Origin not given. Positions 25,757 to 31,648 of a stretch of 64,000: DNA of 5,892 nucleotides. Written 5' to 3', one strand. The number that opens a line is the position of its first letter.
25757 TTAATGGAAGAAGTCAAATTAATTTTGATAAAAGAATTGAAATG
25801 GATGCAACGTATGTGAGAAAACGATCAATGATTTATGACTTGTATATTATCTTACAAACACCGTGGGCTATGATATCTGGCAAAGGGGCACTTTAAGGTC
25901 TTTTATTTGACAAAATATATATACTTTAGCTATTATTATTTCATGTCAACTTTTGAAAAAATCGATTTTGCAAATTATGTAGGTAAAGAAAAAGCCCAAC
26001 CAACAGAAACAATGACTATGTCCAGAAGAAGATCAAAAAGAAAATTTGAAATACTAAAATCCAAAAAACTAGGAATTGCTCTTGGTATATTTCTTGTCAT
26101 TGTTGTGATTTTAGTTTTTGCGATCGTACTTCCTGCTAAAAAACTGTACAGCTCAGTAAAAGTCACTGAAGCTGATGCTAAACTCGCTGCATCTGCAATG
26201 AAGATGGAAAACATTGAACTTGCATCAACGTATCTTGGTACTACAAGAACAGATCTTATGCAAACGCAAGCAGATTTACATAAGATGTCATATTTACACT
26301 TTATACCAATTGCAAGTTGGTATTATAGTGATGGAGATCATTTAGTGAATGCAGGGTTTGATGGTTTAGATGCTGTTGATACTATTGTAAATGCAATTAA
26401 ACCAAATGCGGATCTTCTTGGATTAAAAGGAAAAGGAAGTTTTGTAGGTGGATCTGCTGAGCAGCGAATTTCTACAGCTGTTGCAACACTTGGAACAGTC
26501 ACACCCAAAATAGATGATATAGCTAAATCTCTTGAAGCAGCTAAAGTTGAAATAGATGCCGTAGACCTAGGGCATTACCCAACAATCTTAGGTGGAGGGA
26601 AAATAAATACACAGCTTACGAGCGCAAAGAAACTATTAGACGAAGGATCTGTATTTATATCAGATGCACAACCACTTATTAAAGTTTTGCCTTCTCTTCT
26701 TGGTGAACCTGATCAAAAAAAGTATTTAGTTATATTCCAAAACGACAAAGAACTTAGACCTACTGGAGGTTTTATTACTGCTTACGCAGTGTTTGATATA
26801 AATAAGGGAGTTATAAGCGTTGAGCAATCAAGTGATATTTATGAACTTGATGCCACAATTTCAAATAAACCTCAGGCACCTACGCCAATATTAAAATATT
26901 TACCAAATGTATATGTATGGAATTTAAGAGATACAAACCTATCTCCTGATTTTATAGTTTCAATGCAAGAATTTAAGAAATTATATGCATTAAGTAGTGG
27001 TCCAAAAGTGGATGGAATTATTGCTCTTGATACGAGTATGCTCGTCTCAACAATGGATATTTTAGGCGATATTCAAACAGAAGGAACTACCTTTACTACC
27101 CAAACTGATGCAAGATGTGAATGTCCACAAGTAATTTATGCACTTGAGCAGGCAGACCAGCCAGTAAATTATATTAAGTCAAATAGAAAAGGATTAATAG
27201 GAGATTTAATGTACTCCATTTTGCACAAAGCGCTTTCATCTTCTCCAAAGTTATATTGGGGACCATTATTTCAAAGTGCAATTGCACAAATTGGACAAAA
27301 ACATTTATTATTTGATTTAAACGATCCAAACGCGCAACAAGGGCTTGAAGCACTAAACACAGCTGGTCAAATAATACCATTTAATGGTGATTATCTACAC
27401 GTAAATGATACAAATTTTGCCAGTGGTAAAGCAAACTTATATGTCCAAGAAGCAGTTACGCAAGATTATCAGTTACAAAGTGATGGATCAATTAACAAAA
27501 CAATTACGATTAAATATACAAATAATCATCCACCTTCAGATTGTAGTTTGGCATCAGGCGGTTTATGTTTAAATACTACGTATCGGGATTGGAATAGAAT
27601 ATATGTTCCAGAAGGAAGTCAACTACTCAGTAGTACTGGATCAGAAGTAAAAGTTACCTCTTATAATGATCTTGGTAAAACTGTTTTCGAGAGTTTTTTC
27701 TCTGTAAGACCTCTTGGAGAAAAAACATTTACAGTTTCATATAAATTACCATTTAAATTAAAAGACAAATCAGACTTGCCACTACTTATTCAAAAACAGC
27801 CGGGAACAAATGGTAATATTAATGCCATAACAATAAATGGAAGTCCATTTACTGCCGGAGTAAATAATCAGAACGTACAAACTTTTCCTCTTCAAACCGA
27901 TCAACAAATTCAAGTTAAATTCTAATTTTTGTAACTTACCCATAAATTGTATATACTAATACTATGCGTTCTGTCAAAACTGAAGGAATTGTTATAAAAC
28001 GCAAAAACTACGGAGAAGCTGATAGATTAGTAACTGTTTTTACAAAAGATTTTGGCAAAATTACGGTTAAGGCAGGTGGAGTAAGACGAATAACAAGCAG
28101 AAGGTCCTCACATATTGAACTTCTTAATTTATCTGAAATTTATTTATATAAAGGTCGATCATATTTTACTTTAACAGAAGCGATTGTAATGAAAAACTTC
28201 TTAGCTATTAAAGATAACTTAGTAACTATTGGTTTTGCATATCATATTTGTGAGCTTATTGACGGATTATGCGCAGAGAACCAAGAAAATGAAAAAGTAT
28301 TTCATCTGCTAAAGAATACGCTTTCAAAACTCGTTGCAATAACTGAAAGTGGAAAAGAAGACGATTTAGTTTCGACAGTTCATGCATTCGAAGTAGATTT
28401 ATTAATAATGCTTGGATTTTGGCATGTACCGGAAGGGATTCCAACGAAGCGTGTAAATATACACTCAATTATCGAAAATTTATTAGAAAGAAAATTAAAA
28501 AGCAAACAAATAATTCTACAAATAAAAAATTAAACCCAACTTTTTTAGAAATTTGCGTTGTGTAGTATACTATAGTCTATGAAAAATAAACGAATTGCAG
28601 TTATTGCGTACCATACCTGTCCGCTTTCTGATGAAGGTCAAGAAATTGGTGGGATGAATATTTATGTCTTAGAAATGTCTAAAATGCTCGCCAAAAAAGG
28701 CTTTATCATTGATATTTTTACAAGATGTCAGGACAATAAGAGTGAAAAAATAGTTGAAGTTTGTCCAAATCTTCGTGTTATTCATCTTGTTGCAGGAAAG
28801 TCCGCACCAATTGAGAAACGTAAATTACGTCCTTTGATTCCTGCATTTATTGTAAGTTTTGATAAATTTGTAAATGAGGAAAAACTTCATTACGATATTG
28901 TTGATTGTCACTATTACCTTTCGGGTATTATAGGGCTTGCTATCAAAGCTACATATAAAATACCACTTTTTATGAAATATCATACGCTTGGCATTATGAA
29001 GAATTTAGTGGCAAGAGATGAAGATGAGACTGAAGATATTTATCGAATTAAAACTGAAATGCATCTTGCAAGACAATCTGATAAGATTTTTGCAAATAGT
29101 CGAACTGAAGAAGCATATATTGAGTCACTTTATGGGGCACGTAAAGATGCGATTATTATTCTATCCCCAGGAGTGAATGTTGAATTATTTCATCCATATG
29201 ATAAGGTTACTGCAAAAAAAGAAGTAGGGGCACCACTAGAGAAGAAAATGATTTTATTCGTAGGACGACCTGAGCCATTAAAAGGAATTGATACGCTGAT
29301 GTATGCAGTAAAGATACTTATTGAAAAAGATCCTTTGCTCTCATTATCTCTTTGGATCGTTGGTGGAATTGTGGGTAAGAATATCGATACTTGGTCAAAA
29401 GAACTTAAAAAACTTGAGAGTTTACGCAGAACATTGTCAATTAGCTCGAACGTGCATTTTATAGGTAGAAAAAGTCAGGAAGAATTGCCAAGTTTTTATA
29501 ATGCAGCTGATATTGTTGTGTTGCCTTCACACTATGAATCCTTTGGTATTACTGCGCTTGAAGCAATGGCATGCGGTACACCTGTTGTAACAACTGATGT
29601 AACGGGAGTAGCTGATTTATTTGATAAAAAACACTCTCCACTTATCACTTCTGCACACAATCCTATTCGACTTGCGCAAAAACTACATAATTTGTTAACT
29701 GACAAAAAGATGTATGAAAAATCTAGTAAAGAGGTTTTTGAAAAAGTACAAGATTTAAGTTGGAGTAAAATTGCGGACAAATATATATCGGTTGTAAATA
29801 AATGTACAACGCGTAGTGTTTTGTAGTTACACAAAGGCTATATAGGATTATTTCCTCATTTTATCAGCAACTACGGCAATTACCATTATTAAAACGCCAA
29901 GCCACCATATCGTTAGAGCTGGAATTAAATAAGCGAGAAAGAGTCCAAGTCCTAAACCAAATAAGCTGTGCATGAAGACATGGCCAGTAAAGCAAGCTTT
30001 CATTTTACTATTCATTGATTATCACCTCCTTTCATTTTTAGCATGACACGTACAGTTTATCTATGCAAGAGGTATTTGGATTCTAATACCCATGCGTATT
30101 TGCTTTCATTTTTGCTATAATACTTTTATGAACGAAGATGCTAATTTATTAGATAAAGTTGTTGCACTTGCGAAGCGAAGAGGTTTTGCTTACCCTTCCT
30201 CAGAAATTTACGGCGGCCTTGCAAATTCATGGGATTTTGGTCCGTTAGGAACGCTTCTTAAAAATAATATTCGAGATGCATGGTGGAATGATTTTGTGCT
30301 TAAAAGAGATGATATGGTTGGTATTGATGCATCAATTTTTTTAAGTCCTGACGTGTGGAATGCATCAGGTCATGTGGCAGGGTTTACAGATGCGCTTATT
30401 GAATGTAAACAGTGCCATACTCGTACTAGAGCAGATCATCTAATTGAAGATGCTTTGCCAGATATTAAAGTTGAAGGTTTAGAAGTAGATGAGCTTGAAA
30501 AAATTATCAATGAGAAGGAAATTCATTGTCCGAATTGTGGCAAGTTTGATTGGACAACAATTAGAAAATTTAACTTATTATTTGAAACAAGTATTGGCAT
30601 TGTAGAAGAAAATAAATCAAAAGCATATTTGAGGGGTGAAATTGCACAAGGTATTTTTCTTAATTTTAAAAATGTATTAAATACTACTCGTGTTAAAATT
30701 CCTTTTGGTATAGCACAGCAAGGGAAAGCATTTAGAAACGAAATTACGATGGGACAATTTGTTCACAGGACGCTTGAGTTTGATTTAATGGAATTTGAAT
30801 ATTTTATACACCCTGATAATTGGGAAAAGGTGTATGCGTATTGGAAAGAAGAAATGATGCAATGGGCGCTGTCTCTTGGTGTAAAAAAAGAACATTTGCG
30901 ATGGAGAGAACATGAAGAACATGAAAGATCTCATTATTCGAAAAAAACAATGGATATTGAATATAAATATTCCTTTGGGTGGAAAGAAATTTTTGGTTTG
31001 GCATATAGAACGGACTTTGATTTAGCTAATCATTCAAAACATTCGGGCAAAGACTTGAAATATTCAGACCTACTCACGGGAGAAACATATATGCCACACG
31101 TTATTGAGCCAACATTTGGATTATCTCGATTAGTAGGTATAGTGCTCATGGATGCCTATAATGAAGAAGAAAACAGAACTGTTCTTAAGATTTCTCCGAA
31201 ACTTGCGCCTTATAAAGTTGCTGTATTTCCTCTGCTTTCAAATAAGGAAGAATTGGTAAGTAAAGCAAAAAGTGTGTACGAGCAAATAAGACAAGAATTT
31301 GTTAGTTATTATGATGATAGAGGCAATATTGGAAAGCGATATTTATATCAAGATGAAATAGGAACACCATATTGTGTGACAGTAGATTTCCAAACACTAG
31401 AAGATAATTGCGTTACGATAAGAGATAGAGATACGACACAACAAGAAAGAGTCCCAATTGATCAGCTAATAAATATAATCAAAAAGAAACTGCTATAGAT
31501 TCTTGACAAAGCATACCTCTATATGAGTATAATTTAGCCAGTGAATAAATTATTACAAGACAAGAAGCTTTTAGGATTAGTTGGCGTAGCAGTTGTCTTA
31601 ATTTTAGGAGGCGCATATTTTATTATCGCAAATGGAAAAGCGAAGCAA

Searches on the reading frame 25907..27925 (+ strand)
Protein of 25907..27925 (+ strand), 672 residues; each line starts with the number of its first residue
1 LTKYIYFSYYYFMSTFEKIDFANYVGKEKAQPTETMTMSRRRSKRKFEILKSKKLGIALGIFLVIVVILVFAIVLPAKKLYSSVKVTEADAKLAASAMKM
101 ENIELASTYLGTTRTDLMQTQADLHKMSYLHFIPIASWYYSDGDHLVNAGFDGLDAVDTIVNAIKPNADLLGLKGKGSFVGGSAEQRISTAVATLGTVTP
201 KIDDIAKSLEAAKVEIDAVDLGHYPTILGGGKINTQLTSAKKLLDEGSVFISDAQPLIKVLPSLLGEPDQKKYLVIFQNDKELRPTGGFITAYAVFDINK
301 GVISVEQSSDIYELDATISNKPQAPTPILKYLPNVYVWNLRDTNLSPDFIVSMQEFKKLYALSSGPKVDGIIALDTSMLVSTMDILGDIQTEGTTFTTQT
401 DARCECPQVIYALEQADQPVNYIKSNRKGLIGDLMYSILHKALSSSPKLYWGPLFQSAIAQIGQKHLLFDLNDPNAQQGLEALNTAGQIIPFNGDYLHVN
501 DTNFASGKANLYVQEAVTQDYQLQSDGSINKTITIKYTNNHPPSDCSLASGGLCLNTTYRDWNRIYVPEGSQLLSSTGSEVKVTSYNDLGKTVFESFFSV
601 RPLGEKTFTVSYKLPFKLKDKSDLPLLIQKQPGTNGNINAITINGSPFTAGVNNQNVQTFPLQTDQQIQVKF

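Call 66: search_protein_families(library=pfam, proteins=[window:25907-27925:+], max_evalue=0.00001)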
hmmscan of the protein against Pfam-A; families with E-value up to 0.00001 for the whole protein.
window:25907-27925:+ (672 aa): 1 family
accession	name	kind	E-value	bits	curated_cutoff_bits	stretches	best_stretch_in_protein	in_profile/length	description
PF13196.11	DUF4012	-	3.8e-22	79.8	28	1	270-399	3-133/144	Protein of unknown function (DUF4012)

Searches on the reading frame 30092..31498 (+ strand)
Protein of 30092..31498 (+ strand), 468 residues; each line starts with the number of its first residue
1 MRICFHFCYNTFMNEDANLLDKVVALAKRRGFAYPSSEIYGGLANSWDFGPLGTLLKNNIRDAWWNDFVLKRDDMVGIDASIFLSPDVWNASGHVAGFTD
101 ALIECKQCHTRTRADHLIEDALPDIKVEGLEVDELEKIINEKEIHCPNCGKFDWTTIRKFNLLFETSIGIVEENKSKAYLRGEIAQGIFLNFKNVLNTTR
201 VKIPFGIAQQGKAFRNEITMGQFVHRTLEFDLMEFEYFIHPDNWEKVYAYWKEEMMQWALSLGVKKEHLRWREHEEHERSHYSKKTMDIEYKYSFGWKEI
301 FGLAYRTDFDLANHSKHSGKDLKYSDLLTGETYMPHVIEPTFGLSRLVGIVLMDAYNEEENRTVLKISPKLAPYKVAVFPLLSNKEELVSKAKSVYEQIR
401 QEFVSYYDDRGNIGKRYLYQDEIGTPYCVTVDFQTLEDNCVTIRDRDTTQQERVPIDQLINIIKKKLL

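Call 66: search_protein_families(library=pfam, proteins=[window:30092-31498:+], max_evalue=0.00001)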
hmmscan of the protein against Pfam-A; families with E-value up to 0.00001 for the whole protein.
window:30092-31498:+ (468 aa): 2 families
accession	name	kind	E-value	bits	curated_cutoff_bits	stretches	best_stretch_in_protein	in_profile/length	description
PF03129.25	HGTP_anticodon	-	4.6e-24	84.8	21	1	375-466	1-94/94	Anticodon binding domain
PF00587.30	tRNA-synt_2b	-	6e-06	26.9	29.3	0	172-352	5-176/179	tRNA synthetase class II core domain (G, H, P, S and T)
